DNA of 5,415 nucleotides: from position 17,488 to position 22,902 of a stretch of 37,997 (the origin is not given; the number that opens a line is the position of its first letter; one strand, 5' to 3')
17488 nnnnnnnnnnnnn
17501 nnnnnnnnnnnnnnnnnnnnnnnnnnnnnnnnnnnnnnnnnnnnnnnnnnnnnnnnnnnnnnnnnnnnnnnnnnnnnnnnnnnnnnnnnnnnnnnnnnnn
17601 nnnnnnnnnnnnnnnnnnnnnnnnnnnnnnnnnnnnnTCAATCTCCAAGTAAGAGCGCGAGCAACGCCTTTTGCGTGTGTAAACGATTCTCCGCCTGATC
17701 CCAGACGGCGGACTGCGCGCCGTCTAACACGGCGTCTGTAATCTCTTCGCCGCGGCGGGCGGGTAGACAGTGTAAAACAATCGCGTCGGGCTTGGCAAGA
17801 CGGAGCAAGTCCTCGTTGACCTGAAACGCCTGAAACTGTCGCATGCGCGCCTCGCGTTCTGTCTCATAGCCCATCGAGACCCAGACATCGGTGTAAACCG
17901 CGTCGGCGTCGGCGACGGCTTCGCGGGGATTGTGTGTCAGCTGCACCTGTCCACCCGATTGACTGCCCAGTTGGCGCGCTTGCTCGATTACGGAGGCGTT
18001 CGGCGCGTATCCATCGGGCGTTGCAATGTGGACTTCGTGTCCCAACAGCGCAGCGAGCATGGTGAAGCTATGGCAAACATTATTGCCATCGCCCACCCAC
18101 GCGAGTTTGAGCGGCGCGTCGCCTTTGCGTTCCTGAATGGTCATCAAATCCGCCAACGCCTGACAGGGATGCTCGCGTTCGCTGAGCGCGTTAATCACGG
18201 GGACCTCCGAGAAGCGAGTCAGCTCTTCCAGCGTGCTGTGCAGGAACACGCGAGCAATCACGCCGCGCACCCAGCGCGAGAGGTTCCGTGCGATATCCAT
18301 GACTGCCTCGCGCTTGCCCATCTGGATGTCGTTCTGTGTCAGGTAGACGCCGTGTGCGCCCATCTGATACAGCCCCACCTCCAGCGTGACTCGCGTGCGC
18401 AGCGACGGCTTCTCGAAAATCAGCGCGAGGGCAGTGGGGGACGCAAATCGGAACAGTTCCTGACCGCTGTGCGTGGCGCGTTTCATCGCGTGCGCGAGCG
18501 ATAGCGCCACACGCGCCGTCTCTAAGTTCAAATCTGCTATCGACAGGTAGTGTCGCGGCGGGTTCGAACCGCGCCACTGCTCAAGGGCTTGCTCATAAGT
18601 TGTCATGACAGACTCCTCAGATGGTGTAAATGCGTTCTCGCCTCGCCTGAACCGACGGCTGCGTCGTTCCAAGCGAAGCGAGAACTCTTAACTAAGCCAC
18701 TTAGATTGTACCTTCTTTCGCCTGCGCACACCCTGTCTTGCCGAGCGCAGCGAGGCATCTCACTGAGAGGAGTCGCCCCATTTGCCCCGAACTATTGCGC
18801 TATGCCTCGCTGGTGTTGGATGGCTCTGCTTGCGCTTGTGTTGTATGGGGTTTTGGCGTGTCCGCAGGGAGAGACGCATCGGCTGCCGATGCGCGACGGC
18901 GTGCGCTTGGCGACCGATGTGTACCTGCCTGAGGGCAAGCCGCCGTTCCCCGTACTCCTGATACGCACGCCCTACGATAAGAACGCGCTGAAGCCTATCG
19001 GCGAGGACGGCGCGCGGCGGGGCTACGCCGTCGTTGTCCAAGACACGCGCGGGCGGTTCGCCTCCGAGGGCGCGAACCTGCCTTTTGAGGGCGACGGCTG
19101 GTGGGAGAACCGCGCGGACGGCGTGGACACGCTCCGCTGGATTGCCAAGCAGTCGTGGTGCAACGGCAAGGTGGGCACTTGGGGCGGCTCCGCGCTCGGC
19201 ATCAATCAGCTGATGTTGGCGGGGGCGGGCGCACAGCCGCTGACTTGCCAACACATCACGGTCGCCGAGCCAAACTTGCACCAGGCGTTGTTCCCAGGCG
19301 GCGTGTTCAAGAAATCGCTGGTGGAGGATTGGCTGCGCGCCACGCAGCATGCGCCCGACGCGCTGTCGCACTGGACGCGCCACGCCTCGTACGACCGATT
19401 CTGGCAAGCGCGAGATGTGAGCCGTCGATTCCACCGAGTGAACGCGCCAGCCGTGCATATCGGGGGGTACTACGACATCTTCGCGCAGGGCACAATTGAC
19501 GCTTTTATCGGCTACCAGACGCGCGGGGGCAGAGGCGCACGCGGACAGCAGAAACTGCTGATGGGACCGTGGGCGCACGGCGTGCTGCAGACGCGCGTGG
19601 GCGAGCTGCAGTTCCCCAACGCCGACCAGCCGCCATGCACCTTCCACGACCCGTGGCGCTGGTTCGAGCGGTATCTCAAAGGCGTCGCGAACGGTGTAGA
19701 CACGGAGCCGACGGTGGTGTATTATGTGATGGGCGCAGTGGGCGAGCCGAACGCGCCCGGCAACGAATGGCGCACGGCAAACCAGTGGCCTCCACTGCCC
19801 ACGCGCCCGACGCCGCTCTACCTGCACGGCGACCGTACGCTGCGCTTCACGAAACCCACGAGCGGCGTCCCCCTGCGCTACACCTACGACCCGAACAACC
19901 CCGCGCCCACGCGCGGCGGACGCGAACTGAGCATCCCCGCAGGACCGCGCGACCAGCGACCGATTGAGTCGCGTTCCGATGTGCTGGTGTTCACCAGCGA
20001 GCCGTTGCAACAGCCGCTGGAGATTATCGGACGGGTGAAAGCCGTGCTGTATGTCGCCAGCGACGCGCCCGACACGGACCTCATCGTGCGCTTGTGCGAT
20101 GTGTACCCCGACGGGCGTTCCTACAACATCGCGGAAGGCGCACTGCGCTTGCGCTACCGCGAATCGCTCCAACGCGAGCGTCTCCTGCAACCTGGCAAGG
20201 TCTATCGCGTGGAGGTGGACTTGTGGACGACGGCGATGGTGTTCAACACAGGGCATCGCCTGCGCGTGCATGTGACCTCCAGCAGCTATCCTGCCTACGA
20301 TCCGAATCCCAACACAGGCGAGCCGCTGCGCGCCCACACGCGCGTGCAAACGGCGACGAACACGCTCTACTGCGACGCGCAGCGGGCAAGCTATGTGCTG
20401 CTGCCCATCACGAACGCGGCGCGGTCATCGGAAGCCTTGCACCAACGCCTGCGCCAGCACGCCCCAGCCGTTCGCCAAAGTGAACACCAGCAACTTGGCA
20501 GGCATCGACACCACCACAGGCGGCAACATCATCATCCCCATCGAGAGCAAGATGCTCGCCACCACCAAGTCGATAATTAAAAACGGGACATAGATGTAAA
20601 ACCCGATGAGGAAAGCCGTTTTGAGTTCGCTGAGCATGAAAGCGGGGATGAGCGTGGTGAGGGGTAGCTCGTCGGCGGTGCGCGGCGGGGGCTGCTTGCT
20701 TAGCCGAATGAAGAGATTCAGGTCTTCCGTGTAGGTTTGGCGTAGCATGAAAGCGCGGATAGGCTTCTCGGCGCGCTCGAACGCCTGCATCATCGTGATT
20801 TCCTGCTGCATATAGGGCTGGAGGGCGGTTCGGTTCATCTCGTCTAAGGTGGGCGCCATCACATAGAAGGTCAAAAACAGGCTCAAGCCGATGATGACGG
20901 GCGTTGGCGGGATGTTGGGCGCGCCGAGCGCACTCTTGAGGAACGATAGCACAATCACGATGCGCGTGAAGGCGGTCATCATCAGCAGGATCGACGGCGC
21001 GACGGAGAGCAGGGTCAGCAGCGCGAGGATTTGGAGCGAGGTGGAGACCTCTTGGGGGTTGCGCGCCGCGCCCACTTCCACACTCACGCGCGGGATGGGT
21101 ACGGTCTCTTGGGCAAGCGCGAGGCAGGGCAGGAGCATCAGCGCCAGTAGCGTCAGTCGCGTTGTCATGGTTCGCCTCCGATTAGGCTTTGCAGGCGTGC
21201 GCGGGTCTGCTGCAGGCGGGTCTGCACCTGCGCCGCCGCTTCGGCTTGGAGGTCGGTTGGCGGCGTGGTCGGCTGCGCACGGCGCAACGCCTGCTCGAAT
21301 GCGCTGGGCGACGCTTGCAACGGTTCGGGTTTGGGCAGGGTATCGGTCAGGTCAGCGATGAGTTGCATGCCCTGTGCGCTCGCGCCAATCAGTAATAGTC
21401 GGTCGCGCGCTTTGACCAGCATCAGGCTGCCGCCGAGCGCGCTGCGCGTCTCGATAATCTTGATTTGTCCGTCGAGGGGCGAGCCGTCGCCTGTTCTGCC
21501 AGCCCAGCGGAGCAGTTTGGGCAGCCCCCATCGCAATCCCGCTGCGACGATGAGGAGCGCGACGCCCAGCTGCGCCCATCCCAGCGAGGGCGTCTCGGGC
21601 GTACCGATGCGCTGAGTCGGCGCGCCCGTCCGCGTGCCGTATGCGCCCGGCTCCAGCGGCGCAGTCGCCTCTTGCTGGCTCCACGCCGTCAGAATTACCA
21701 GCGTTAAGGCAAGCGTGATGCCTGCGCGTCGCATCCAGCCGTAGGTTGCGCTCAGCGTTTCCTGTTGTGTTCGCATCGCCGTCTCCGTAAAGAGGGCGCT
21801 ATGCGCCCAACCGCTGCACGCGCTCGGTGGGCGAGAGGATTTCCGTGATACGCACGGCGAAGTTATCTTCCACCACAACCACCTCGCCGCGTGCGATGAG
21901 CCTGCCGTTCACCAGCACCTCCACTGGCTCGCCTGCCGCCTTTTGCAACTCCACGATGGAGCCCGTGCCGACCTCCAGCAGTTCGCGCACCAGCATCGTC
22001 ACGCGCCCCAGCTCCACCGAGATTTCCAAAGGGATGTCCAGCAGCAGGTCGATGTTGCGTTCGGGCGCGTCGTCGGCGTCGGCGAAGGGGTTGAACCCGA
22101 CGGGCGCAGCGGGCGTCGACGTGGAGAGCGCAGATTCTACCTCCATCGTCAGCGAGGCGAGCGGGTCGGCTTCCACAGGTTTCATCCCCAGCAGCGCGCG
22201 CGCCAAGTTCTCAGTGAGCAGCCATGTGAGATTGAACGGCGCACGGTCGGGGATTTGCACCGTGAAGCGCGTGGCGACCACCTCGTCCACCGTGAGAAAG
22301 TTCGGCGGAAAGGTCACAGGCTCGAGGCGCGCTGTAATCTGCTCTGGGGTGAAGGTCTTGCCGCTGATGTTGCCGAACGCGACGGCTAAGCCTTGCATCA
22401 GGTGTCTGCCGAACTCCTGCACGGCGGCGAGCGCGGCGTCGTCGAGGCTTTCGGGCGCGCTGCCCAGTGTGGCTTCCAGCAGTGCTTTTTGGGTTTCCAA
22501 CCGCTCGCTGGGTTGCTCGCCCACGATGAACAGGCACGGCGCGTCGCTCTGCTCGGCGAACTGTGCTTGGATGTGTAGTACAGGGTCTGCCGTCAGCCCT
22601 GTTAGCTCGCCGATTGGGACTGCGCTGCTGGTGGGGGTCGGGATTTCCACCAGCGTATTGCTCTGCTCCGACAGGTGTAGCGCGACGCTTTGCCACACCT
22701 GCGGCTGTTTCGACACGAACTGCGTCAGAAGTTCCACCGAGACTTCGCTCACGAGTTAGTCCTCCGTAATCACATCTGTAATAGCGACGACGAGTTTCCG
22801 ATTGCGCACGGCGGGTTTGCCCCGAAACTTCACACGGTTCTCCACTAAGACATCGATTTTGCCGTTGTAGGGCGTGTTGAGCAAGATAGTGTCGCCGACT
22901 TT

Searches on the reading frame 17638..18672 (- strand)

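Call 8: search_protein_families(library=pfam, proteins=[window:17638-18672:-], max_evalue=0.01)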
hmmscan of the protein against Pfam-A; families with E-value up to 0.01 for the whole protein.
window:17638-18672:- (344 aa): 2 families
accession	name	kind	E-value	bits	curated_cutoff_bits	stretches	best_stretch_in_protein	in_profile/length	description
PF00185.30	OTCace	-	1.8e-61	207.2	29.4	1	188-341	3-157/157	Aspartate/ornithine carbamoyltransferase, Asp/Orn binding domain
PF02729.26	OTCace_N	-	1.9e-39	135.6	29.9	1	40-181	1-148/148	Aspartate/ornithine carbamoyltransferase, carbamoyl-P binding domain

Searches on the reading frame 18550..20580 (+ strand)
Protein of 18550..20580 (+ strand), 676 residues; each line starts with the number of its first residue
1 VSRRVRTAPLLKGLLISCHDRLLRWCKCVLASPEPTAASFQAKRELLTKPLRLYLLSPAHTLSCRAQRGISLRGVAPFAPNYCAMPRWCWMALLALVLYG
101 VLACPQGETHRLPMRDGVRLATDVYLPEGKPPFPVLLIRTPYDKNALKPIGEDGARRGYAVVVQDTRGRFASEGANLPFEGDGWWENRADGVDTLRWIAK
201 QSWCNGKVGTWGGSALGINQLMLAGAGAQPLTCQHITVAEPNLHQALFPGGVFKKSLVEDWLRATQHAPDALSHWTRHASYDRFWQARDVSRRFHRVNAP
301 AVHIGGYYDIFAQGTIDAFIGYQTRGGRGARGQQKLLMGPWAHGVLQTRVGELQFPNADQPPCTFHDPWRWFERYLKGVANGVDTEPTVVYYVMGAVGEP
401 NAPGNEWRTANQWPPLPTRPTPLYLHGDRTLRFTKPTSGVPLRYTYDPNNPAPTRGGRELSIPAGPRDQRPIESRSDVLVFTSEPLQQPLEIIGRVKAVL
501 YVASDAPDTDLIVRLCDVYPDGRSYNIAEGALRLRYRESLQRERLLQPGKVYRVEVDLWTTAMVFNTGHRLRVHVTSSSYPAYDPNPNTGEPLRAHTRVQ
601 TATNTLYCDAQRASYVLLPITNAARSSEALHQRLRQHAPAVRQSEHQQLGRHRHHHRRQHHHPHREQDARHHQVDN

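Call 9: search_protein_families(library=ncbifam, proteins=[window:18550-20580:+], max_evalue=0.01)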
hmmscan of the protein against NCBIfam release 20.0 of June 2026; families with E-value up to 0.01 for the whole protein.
window:18550-20580:+ (676 aa): 3 families
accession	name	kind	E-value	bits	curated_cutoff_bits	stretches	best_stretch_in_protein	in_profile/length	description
TIGR00976.1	CocE_NonD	subfamily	3.6e-124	415.8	66.3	2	261-621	192-548/550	CocE/NonD family hydrolase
NF003780.0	PRK05371.1-1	subfamily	3e-18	65.6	642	1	370-590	365-566/594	Xaa-Pro dipeptidyl-peptidase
NF003782.0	PRK05371.1-3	subfamily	8.1e-08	31.1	711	1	280-590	350-627/648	Xaa-Pro dipeptidyl-peptidase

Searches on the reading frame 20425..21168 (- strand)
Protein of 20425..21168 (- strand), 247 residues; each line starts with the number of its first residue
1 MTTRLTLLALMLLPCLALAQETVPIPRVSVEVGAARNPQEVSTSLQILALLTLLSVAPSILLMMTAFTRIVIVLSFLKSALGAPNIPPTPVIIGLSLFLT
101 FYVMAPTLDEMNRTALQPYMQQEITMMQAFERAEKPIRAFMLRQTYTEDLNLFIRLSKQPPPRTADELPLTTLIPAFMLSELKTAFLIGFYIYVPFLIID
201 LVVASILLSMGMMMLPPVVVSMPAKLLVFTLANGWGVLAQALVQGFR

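Call 7: search_protein_families(library=pfam, proteins=[window:20425-21168:-], max_evalue=0.01)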
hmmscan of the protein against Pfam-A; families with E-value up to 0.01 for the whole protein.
window:20425-21168:- (247 aa): 1 family
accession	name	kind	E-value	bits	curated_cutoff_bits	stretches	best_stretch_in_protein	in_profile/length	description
PF00813.25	FliP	-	1.6e-76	257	26.9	1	50-242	1-191/191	FliP family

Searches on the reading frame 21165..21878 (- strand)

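Call 7: search_protein_families(library=pfam, proteins=[window:21165-21878:-], max_evalue=0.01)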
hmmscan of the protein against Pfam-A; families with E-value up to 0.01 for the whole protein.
window:21165-21878:- (237 aa): 1 family
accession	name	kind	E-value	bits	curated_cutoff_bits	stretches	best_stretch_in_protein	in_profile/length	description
PF04347.18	FliO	-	6.1e-07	29.9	22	1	136-201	19-89/91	Flagellar biosynthesis protein, FliO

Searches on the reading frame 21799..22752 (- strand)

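Call 7: search_protein_families(library=pfam, proteins=[window:21799-22752:-], max_evalue=0.01)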
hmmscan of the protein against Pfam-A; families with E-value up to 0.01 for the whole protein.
window:21799-22752:- (317 aa): 1 family
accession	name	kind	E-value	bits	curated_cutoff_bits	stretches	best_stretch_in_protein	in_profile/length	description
PF01052.25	FliMN_C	-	5.6e-26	90.7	23.8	1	236-306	2-72/73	Type III flagellar switch regulator (C-ring) FliN C-term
